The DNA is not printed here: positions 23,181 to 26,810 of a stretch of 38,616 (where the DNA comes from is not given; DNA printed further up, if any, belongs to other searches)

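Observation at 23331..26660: RelA/SpoT homologue fused to a 14-15-helix membrane region with an EamA/DMT transporter-like module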

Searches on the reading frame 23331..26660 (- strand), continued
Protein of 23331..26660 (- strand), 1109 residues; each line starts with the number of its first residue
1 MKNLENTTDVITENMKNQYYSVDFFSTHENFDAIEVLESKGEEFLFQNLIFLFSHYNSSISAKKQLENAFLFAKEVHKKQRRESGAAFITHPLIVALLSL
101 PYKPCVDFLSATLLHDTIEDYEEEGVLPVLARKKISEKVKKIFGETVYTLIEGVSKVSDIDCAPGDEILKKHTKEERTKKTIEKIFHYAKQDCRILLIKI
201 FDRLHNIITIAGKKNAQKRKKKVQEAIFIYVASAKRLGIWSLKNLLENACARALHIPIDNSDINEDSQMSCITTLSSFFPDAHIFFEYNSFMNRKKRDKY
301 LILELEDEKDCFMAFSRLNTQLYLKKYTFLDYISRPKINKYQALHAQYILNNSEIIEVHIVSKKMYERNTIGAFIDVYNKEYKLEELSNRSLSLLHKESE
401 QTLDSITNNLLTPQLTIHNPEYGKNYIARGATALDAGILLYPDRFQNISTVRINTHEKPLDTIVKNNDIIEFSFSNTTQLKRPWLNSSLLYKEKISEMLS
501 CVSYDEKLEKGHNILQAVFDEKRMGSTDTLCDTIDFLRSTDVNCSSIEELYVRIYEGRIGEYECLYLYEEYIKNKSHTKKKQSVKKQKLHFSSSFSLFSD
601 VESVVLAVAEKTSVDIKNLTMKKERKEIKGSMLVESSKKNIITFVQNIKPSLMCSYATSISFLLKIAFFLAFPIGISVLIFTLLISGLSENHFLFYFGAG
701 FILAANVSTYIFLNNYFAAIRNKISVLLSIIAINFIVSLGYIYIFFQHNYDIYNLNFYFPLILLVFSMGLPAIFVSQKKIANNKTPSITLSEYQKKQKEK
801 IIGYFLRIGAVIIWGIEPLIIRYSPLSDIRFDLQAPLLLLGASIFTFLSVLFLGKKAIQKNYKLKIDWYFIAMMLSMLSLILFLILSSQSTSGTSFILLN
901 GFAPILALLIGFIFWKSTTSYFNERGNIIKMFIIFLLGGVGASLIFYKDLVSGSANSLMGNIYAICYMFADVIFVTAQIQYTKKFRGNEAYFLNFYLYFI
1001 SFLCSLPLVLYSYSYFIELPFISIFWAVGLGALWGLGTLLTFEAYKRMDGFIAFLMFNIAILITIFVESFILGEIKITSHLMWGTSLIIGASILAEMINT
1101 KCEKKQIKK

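Call 32: fold_search(model_id=the predicted structure, library=pdb)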
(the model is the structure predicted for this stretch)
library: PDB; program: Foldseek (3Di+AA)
matches with E <= 10: 942; with E <= 0.001: 38
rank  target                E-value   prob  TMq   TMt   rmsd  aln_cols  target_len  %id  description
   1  7qpr_D                3.9e-19  1.00  0.23  0.36  25.1       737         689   16  Structure of full length SpoT (released 2023-01-18)
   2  7qpr_C                5.2e-19  1.00  0.24  0.38  24.8       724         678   16  Structure of full length SpoT (released 2023-01-18)
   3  7qpr_B                8.3e-19  1.00  0.24  0.38  25.2       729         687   16  Structure of full length SpoT (released 2023-01-18)
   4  7qpr_A                2.2e-18  1.00  0.24  0.37  24.7       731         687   16  Structure of full length SpoT (released 2023-01-18)
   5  6yxa                  2.1e-17  1.00  0.26  0.51  22.5       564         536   21  Structure of the bifunctional Rel enzyme from B. subtilis (released 2020-09-23)
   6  5iqr_8                7.4e-17  1.00  0.23  0.41  31.1       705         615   14  Structure of RelA bound to the 70S ribosome (released 2016-05-04)
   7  5kpv_33               2.3e-15  1.00  0.23  0.37  27.7       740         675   14  Structure of RelA bound to ribosome in presence of A/R tRNA (Structure II) (released 2016-09-28)
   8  8acu_A                3.9e-12  1.00  0.24  0.72   6.5       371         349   23  Structure of Bacillus subtilis Rel in complex with DarB (released 2023-07-19)
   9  7oiw_A                1.7e-11  1.00  0.24  0.77   3.8       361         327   23  Structure of S. aureus Rel catalytic domains in complex with pppGpp (released 2022-06-01)
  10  7oiw_B                2.2e-11  1.00  0.24  0.77   3.9       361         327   23  Structure of S. aureus Rel catalytic domains in complex with pppGpp (released 2022-06-01)
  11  5l3p_z                3.8e-11  1.00  0.21  0.39  27.6       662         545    6  Cryo-EM structure of stringent response factor RelA bound to ErmCL-stalled ribosome complex (released 2016-07-20)
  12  24io_B                8.0e-11  1.00  0.24  0.78   4.6       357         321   20  Crystal structure of the RelSeq N-terminal domain from Streptococcus equisimilis in complex with pppGpp (released 2026-03-18)
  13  1vj7_B                8.6e-11  1.00  0.23  0.80   4.6       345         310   22  Crystal structure of the bifunctional catalytic fragment of RelSeq, the RelA/SpoT homolog from Streptococcus equisimil (released 2004-05-04)
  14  1vj7_A                9.3e-11  1.00  0.24  0.74   4.8       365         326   20  Crystal structure of the bifunctional catalytic fragment of RelSeq, the RelA/SpoT homolog from Streptococcus equisimil (released 2004-05-04)
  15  24io_A                1.2e-10  1.00  0.24  0.74   4.7       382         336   21  Crystal structure of the RelSeq N-terminal domain from Streptococcus equisimilis in complex with pppGpp (released 2026-03-18)
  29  5i20_C                7.3e-05  1.00  0.21  0.76   4.5       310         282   11  Crystal structure of protein (released 2016-06-01)
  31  5i20_D                1.4e-04  1.00  0.21  0.73   4.7       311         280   13  Crystal structure of protein (released 2016-06-01)
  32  5i20_B                3.6e-04  1.00  0.21  0.74   4.9       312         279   12  Crystal structure of protein (released 2016-06-01)
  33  5i20_E                3.7e-04  1.00  0.21  0.73   4.7       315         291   12  Crystal structure of protein (released 2016-06-01)
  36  5i20_A                5.2e-04  1.00  0.22  0.75   4.4       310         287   12  Crystal structure of protein (released 2016-06-01)
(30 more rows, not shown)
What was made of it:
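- On SpoT[Hs]-type monofunctional hydrolase (functional class): The best structural match is 7qpr (call 32).
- Closest known: Hydrolase-only SpoT[Hs] of Acinetobacter baumannii. Same: It is the best structural match to the N half (E 4e-19, 737 columns, call 32).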

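Call 33: list_cluster_members(proteins=[P0001, P0003, P0006, P0010, P0016, P0009, P0007, P0013, P0020, P0002])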
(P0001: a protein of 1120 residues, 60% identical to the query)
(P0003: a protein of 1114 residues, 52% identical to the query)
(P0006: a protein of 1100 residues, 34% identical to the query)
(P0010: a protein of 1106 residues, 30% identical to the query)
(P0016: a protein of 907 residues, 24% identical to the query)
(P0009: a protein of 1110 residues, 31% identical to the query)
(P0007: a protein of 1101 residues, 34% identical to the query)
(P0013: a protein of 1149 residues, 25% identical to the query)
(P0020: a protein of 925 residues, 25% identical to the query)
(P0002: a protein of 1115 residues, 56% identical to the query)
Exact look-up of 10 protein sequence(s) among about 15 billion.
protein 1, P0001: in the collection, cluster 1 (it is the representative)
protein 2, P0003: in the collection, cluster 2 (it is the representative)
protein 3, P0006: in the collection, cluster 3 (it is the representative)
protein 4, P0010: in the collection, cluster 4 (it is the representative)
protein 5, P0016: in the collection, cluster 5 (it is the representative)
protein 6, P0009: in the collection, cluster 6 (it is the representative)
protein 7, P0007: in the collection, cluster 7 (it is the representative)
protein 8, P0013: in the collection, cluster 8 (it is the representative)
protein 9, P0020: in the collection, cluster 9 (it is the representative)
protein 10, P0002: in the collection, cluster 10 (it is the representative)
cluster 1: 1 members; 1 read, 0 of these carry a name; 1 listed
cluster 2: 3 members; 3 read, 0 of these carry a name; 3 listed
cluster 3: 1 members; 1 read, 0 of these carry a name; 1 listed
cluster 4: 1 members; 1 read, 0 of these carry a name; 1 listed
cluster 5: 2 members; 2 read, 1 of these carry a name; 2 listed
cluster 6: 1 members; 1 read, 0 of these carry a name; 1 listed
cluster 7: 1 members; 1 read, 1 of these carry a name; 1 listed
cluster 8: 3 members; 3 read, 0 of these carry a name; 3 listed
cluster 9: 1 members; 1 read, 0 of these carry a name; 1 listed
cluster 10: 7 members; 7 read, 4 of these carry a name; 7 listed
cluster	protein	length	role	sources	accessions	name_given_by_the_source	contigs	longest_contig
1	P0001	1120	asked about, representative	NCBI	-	-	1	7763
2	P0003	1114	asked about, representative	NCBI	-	-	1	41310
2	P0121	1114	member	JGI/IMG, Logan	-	-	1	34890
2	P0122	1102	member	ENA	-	-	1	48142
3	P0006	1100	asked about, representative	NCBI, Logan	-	-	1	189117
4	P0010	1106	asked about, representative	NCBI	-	-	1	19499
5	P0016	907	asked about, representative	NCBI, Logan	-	-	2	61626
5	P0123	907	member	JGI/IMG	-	RelA/SpoT family (p)ppGpp synthetase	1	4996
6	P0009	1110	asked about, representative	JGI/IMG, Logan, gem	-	-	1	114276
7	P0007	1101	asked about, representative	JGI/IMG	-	guanosine-3',5'-bis(diphosphate) 3'-pyrophosphohydrolase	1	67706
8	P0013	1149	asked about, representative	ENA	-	-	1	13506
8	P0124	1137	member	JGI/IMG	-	-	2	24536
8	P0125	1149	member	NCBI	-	-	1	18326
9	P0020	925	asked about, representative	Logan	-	-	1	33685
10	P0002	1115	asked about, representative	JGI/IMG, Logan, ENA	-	-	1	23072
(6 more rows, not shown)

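Call 34: search_protein_representatives(alignment_id=A1)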
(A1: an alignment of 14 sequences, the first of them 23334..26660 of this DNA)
Query: 14 sequences, 1107 profile positions. Proteins with E-value up to 0.001 (for the whole library): 42469; up to 1e-10: 18355; up to 1e-30: 5598. The best 150 are listed.
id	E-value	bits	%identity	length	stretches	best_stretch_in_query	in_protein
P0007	0.0e+00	1439.3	-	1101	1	1-1106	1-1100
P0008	0.0e+00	1420.9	-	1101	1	1-1106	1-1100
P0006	0.0e+00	1406.3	-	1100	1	3-1106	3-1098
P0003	0.0e+00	1376.5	-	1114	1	7-1106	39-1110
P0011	0.0e+00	1316.9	-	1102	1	8-1106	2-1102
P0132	0.0e+00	1278.9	-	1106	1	19-1104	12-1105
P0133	0.0e+00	1139.1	-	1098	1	15-1105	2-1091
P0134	0.0e+00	1136.5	-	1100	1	19-1104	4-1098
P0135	0.0e+00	1060.5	-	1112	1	23-1103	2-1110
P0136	0.0e+00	1043.5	-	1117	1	21-1103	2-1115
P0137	0.0e+00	1015.8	-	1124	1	22-1099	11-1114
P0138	0.0e+00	1014.0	-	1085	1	30-1104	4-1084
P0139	2.8e-290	982.7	-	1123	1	21-1104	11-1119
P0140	1.1e-283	960.8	-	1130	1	12-1103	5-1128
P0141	4.5e-278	942.3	-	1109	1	18-1105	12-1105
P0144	7.7e-249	845.5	-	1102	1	41-1096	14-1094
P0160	1.1e-204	699.3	-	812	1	20-796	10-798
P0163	1.4e-199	682.4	-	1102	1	31-1103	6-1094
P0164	1.2e-193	662.7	-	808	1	25-775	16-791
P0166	4.7e-173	594.5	-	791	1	24-776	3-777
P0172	8.3e-128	444.7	-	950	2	23-654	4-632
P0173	4.0e-126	439.1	-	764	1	31-768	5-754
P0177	7.6e-124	431.6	-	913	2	41-572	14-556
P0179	4.2e-121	422.5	-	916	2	34-572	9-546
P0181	2.0e-120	420.2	-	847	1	29-741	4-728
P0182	1.7e-119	417.2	-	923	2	43-574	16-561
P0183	2.2e-119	416.8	-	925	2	30-622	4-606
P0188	1.1e-117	411.2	-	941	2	43-648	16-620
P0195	2.5e-116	406.7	-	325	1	787-1104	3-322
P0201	2.0e-115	403.7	-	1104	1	29-764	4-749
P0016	2.5e-111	390.1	-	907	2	43-559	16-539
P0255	5.5e-109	382.4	-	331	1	787-1106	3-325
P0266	6.6e-108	378.8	-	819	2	24-556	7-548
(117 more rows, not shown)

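Call 42: find_encoding_contigs(protein=P0195, flank=6000, max_places=4)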
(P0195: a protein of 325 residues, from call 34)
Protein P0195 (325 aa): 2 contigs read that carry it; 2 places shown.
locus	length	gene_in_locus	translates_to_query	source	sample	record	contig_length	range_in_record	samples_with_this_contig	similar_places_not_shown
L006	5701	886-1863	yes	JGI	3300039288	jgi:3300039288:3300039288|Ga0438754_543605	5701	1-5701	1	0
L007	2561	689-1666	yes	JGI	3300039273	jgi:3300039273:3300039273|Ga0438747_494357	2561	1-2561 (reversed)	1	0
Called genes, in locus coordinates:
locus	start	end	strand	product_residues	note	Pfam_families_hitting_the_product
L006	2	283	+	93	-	?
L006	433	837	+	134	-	PF13588:HSDR_N_2 (weak), PF04313:HSDR_N (weak)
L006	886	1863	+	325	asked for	PF00892:EamA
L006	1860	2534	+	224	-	PF08241:Methyltransf_11 (weak), PF13649:Methyltransf_25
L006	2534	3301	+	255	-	PF08241:Methyltransf_11 (weak)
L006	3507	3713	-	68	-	-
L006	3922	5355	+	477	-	PF01637:ATPase_2, PF13191:AAA_16 (weak), PF13173:AAA_14 (faint), PF13401:AAA_22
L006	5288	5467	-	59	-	-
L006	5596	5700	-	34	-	?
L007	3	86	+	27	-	?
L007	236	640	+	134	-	PF13588:HSDR_N_2 (weak), PF04313:HSDR_N (weak)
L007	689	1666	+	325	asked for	PF00892:EamA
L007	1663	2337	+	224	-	PF08241:Methyltransf_11 (weak), PF13649:Methyltransf_25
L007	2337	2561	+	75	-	?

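Call 43: search_protein_families(library=ncbifam, proteins=[P0195, P0255], max_evalue=1)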
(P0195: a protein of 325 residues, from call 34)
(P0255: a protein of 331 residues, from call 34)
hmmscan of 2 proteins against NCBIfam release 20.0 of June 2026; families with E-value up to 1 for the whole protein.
P0195 (325 aa): 0 families

P0255 (331 aa): 0 families
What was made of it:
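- Closest known: DMT superfamily, EamA-type 10-TM transporters. Different: The subfamily has no curated NCBIfam model and no known substrate (call 43).
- Tried and rejected: NCBIfam gives nothing (call 43).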
